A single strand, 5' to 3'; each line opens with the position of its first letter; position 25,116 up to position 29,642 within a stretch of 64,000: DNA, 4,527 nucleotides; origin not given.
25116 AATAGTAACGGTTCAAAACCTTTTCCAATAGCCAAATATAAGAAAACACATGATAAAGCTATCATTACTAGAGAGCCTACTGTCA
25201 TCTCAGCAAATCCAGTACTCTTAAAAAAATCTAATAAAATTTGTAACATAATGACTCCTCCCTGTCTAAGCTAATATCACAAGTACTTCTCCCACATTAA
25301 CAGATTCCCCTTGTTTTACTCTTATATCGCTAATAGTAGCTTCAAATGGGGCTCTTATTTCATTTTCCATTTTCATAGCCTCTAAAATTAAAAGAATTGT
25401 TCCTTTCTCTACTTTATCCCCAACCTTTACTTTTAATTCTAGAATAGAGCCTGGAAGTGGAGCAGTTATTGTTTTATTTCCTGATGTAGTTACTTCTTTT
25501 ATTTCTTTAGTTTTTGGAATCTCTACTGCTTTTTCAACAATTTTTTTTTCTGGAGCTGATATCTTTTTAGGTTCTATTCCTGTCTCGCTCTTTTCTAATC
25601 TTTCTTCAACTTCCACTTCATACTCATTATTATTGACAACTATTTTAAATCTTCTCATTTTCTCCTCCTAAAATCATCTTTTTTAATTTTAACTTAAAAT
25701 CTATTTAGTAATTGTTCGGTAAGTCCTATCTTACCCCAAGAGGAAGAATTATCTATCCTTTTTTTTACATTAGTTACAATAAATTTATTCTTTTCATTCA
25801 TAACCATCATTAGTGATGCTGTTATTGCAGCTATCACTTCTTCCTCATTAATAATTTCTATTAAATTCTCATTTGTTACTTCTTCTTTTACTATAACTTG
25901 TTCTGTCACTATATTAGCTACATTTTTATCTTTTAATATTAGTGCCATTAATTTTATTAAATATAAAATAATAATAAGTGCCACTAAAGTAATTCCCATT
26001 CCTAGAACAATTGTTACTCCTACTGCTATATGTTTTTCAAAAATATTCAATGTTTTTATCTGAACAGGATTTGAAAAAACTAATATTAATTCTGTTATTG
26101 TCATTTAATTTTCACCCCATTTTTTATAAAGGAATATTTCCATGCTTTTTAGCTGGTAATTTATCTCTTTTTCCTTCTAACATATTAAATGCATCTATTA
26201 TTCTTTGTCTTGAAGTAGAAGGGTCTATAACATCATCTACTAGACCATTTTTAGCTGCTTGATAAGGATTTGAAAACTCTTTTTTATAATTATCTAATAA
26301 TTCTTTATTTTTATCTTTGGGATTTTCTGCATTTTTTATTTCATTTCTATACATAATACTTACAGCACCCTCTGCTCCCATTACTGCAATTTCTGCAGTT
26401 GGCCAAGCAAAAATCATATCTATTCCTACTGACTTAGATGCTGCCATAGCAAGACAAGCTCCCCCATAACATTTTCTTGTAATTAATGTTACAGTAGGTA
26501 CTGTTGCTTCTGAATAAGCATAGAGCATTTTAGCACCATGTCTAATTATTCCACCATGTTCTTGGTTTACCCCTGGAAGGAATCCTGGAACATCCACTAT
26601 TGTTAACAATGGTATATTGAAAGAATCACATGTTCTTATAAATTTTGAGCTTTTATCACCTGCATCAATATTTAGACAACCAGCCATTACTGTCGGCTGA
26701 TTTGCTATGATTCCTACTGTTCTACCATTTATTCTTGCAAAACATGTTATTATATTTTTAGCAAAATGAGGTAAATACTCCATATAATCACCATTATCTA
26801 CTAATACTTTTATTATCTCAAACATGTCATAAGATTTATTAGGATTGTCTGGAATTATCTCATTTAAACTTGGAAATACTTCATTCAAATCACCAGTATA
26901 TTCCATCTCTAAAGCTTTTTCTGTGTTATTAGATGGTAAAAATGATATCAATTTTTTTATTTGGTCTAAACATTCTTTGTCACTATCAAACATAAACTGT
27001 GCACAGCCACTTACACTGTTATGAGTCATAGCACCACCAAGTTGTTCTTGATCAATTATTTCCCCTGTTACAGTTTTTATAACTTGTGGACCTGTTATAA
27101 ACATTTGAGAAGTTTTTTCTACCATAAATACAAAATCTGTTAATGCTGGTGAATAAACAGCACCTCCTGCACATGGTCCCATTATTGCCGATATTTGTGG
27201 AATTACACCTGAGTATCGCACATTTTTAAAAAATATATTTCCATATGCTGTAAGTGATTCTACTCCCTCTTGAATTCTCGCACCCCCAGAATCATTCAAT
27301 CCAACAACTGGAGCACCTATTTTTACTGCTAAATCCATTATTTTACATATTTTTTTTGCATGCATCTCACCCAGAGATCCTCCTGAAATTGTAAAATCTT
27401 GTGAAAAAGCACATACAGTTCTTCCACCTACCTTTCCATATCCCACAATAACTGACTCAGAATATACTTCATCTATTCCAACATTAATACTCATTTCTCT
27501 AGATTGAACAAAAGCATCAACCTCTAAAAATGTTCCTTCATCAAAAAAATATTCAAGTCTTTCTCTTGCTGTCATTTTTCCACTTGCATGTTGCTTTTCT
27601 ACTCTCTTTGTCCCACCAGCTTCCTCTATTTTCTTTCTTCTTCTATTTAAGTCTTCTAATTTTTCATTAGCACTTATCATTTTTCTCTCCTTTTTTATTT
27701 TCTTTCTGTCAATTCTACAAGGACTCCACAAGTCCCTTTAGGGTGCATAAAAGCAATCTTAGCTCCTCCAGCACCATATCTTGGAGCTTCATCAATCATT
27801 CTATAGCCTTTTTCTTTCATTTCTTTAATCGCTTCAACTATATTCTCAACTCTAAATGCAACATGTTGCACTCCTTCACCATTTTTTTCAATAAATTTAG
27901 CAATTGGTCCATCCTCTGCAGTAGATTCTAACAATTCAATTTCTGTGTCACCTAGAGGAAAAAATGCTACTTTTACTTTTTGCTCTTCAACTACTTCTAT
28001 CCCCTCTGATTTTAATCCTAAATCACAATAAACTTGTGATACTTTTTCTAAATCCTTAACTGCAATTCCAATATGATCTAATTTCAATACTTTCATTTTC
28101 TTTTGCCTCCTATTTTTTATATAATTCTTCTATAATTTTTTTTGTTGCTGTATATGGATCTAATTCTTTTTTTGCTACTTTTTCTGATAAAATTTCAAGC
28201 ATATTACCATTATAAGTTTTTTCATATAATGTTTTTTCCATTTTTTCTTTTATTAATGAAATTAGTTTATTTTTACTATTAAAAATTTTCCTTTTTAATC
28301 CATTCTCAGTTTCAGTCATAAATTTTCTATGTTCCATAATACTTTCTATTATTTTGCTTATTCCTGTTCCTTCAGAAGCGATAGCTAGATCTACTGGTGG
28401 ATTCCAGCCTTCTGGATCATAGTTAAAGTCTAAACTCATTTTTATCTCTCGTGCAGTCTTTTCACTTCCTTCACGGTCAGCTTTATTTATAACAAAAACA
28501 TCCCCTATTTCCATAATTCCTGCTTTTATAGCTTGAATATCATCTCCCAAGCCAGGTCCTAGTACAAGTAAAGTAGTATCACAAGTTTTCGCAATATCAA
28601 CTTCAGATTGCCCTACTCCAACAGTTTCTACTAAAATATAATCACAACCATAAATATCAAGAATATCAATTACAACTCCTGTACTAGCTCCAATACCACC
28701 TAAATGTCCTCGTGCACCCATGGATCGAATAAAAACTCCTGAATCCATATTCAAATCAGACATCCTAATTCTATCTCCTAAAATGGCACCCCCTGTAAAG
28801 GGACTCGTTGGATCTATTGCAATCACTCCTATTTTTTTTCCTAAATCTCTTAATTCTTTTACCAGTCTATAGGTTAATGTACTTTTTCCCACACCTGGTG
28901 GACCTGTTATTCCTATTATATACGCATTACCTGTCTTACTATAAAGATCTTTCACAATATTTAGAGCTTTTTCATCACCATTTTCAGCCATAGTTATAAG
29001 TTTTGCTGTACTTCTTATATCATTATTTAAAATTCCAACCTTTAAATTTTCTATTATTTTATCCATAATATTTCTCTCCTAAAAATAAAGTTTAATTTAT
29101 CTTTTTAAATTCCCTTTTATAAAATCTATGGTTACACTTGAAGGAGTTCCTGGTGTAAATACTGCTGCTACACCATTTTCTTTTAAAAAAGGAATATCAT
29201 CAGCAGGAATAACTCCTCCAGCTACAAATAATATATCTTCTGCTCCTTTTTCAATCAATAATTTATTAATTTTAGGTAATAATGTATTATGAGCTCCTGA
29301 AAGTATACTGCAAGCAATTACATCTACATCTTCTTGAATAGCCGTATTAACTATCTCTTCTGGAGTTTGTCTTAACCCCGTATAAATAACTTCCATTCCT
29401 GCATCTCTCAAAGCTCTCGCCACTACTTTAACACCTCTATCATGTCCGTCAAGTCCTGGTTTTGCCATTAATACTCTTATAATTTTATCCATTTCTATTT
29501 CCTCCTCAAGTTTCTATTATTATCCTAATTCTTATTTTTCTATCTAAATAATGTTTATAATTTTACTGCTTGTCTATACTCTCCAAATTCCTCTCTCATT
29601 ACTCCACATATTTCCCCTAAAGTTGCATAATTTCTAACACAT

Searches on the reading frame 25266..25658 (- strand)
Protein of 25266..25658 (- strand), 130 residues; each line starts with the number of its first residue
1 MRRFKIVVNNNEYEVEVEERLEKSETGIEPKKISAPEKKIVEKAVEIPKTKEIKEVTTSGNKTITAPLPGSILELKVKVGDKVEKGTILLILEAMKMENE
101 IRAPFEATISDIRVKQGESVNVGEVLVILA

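Call 41: search_protein_families(library=pfam, proteins=[window:25266-25658:-], max_evalue=0.00001)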
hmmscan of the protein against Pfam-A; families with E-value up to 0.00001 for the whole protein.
window:25266-25658:- (130 aa): 3 families
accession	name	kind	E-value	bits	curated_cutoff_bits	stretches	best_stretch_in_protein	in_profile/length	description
PF00364.28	Biotin_lipoyl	-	1.3e-19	70.3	22.1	1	63-129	2-73/73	Biotin-requiring enzyme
PF13533.13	Biotin_lipoyl_2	-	1.8e-13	50.4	29.8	1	63-93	2-32/32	Biotin-lipoyl like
PF13437.12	HlyD_3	-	5e-07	30.9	22.2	0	101-127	2-28/106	HlyD family secretion protein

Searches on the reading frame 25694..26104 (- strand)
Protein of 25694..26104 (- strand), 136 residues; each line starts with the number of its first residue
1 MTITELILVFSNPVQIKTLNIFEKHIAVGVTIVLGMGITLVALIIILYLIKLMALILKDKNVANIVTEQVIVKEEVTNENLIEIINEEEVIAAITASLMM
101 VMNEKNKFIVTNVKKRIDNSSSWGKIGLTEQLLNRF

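Call 41: search_protein_families(library=pfam, proteins=[window:25694-26104:-], max_evalue=0.00001)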
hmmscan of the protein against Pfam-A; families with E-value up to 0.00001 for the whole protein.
window:25694-26104:- (136 aa): 1 family
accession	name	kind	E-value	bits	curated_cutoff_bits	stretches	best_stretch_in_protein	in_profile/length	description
PF04277.18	OAD_gamma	-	1.4e-07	32.5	27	1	30-98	5-72/76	Oxaloacetate decarboxylase, gamma chain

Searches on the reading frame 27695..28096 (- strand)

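Call 42: search_protein_families(library=pfam, proteins=[window:27695-28096:-], max_evalue=0.00001)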
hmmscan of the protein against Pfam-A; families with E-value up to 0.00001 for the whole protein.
window:27695-28096:- (133 aa): 3 families
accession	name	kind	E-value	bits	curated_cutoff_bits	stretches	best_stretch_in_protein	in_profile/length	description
PF13669.12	Glyoxalase_4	-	2.7e-28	98.9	27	1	7-116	1-109/109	Glyoxalase/Bleomycin resistance protein/Dioxygenase superfamily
PF00903.31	Glyoxalase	-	1.1e-20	74.6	20.6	1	5-129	1-121/121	Glyoxalase/Bleomycin resistance protein/Dioxygenase superfamily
PF13468.12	Glyoxalase_3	-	4.1e-07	30.6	25.1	1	6-100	1-105/176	Glyoxalase-like domain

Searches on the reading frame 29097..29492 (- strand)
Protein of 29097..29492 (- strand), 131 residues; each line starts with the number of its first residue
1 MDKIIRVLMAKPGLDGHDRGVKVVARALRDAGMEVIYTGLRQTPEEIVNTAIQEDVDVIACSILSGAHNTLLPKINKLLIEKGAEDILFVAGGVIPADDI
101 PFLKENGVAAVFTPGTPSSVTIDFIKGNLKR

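Call 42: search_protein_families(library=pfam, proteins=[window:29097-29492:-], max_evalue=0.00001)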
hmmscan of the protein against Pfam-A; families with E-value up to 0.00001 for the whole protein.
window:29097-29492:- (131 aa): 1 family
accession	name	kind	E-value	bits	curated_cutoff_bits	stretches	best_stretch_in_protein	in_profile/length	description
PF02310.24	B12-binding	-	9.5e-25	87.2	32.1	1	6-116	2-114/121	B12 binding domain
